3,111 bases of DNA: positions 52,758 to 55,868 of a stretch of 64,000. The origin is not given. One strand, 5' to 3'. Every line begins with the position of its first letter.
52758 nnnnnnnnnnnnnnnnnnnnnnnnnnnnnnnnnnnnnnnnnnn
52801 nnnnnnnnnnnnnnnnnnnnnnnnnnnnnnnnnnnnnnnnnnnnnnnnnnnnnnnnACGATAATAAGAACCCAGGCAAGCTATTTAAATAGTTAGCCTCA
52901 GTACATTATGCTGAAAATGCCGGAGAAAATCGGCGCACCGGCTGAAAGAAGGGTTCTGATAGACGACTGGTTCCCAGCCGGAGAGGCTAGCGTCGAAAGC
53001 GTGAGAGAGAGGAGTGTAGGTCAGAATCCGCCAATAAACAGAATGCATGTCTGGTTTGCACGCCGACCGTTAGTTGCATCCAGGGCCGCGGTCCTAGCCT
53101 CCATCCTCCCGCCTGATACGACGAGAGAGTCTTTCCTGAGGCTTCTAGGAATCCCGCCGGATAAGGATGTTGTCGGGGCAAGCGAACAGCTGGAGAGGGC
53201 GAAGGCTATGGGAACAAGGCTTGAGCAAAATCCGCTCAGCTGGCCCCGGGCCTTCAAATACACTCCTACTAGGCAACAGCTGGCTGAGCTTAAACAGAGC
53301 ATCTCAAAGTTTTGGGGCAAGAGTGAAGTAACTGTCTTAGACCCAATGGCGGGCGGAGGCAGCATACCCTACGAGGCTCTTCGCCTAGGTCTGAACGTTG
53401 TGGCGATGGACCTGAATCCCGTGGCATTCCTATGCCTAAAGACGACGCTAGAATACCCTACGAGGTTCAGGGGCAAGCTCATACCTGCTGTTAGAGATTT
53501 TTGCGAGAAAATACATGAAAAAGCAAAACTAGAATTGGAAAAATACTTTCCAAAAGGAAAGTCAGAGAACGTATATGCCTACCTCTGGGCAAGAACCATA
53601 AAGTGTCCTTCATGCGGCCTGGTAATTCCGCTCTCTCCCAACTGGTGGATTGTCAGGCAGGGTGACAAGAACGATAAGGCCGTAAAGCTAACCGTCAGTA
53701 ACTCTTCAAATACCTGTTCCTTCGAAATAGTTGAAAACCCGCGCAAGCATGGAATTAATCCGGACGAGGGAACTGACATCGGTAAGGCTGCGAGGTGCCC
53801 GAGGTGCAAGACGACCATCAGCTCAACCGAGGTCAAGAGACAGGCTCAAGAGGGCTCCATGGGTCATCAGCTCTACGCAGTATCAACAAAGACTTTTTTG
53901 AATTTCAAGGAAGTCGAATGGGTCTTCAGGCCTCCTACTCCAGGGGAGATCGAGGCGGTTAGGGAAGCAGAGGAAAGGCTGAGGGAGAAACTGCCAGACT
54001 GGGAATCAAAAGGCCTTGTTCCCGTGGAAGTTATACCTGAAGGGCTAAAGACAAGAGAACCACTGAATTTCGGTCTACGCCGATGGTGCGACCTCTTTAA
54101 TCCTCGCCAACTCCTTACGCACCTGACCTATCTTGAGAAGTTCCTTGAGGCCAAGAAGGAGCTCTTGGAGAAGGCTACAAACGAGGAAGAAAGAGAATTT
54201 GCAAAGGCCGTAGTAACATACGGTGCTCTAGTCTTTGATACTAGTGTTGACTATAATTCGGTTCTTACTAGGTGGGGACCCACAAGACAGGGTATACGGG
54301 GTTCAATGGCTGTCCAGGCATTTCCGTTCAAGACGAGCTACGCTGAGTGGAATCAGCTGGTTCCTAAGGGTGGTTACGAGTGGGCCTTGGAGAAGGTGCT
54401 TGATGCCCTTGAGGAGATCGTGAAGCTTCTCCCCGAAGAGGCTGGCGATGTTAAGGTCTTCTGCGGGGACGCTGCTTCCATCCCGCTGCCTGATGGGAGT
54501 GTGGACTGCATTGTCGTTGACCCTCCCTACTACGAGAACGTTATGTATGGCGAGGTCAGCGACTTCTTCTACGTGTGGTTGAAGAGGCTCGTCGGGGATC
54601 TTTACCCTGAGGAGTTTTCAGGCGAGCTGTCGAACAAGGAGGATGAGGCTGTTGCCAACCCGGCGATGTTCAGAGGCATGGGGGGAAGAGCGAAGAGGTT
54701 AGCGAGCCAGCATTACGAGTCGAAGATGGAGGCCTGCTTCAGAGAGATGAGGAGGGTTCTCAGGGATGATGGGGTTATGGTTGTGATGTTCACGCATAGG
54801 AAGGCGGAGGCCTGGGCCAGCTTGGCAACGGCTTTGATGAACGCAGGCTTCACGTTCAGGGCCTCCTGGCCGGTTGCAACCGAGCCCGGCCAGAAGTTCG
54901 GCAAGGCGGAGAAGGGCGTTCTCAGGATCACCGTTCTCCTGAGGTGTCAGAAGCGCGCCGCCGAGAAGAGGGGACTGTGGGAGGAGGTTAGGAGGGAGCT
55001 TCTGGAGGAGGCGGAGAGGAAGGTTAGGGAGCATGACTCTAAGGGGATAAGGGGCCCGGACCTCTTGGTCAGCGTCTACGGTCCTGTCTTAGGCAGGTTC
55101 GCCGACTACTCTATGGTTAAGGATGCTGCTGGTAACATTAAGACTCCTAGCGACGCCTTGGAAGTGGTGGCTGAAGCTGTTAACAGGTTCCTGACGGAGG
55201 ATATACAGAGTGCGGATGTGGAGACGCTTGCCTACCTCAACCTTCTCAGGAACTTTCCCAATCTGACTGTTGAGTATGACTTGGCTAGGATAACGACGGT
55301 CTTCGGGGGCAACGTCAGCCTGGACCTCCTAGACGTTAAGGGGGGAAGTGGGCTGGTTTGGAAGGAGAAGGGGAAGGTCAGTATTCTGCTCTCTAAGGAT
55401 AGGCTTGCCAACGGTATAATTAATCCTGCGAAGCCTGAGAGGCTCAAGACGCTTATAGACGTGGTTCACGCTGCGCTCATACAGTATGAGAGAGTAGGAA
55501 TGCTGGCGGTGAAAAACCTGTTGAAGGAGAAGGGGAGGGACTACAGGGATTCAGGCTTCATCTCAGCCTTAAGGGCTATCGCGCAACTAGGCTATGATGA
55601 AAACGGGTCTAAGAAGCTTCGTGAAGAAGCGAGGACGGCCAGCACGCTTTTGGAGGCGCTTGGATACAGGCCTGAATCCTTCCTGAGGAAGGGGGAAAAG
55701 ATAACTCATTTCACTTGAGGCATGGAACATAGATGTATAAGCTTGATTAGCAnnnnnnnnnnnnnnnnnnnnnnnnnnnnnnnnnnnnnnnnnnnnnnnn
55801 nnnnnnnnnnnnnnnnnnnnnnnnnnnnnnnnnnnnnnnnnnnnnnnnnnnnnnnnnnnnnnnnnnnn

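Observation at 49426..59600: DUF499 ATPase, DUF1156 Zn-ribbon methyltransferase and PLD-SNF2 helicase cluster with two small accessory genes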

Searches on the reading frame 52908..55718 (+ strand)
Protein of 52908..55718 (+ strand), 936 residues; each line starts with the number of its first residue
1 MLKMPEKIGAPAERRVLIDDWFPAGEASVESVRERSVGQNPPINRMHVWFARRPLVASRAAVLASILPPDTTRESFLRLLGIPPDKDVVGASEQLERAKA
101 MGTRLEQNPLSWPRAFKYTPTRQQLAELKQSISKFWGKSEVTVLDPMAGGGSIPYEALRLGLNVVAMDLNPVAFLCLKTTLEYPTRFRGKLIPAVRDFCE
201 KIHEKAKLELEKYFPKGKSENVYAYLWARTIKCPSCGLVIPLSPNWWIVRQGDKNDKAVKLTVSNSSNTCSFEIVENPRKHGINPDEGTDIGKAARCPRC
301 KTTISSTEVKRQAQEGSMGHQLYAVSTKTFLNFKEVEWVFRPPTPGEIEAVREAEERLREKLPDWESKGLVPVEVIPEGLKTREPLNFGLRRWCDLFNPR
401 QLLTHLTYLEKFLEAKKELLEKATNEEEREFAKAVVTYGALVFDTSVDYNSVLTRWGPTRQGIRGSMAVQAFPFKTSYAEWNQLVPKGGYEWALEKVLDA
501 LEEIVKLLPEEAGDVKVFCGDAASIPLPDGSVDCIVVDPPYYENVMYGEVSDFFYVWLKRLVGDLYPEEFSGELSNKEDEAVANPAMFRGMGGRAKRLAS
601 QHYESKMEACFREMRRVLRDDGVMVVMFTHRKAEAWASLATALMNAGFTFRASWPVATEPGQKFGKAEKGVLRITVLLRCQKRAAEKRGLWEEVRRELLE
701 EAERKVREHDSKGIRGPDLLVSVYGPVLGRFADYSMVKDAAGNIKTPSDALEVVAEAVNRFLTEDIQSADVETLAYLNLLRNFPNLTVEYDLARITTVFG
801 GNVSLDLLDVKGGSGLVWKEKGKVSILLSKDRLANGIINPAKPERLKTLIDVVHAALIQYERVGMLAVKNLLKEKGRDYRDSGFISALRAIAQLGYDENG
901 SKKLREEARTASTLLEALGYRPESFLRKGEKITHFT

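Call 3: search_protein_families(library=pfam, proteins=[window:52908-55718:+], max_evalue=0.01)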
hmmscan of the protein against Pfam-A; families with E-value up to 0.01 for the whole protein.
window:52908-55718:+ (936 aa): 7 families
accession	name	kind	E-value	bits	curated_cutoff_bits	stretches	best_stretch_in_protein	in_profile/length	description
PF06634.17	DUF1156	-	1.8e-14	54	24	1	21-69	1-49/73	Protein of unknown function (DUF1156)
PF01170.24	UPF0020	-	1.3e-08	35.2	22.3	0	139-217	28-103/197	RMKL-like, methyltransferase domain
PF01555.25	N6_N4_Mtase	-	7.5e-07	29.7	26.7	1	532-651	1-75/221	DNA methylase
PF08241.18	Methyltransf_11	-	7.7e-07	30.1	21.2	0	504-536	30-65/95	Methyltransferase domain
PF13649.12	Methyltransf_25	-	4.7e-05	24.4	27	0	501-537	30-70/97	Methyltransferase domain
PF02086.21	MethyltransfD12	-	0.0022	18.2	22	0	125-191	9-65/253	D12 class N6 adenine-specific DNA methyltransferase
PF03602.21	Cons_hypoth95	-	0.003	17.7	24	0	132-182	32-85/182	Conserved hypothetical protein 95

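Call 4: search_protein_families(library=padloc, proteins=[window:52908-55718:+], max_evalue=0.01)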
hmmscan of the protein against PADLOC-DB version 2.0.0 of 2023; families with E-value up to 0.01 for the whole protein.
window:52908-55718:+ (936 aa): 30 families (the best 25 are shown)
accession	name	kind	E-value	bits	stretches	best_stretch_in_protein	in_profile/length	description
PDLC00661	HmaB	-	2.2e-79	265.5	3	189-794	239-841/973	DNA-adenine methylase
PDLC00660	HmaB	-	8e-74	247.1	3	190-769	239-812/967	DNA-adenine methylase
PDLC03352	MTase_II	-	4.4e-60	201.6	4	337-565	361-599/1023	Type II methyltransferase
PDLC02189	DUF1156_MTase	-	8.5e-52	174.5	3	321-707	368-703/944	-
PDLC03233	MTase_II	-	6.4e-51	171.7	2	124-659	107-620/731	Type II methyltransferase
PDLC03314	MTase_II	-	1.2e-36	124.2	2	321-708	368-700/944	Type II methyltransferase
PDLC02541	PglX|PglXI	-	3.4e-17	59.9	1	290-649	279-589/919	PglXI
PDLC04134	mad2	-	4.4e-13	46.9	2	495-647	320-417/492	mads_2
PDLC03312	MTase_II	-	6.8e-13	45.2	2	527-653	1124-1233/1344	Type II methyltransferase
PDLC03319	MTase_II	-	1.3e-12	45.3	2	509-650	269-390/503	Type II methyltransferase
PDLC03228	MTase_II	-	6.7e-11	40.5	1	117-182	142-206/227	Type II methyltransferase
PDLC03346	MTase_II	-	2.1e-10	37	1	510-762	586-804/1068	Type II methyltransferase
PDLC03367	MTase_II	-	6.4e-08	29.4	2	142-208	44-108/633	Type II methyltransferase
PDLC03380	MTase_II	-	7.3e-07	26.7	1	515-559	246-290/393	Type II methyltransferase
PDLC03387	MTase_II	-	3.5e-06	24.4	0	517-549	14-48/289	Type II methyltransferase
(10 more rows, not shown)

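Call 58: search_protein_families(library=ncbifam, proteins=[window:52908-55718:+], max_evalue=0.01)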
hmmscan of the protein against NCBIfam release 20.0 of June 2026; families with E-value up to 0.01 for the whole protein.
window:52908-55718:+ (936 aa): 5 families
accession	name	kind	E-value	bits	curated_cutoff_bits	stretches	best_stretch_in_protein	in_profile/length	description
NF042963.1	DUF1156_antiphage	equivalog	1.8e-71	241.5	1000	3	322-707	389-730/960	anti-phage-associated DUF1156 domain-containing protein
TIGR01177.1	TIGR01177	hypoth_equivalog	3e-09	36.7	316.55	0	514-544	231-261/330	TIGR01177 family methyltransferase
NF010253.0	PRK13699.1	subfamily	4.8e-07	29.7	244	0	582-649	25-90/226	DNA methyltransferase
NF043040.1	corrin_prot_MT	hypoth_equivalog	0.00028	20.4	180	0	105-171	8-73/216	corrinoid protein-associated methyltransferase CpaM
NF041820.1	daptide_MTase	equivalog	0.0066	15.9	175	0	132-187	29-85/243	daptide-type RiPP biosynthesis methyltransferase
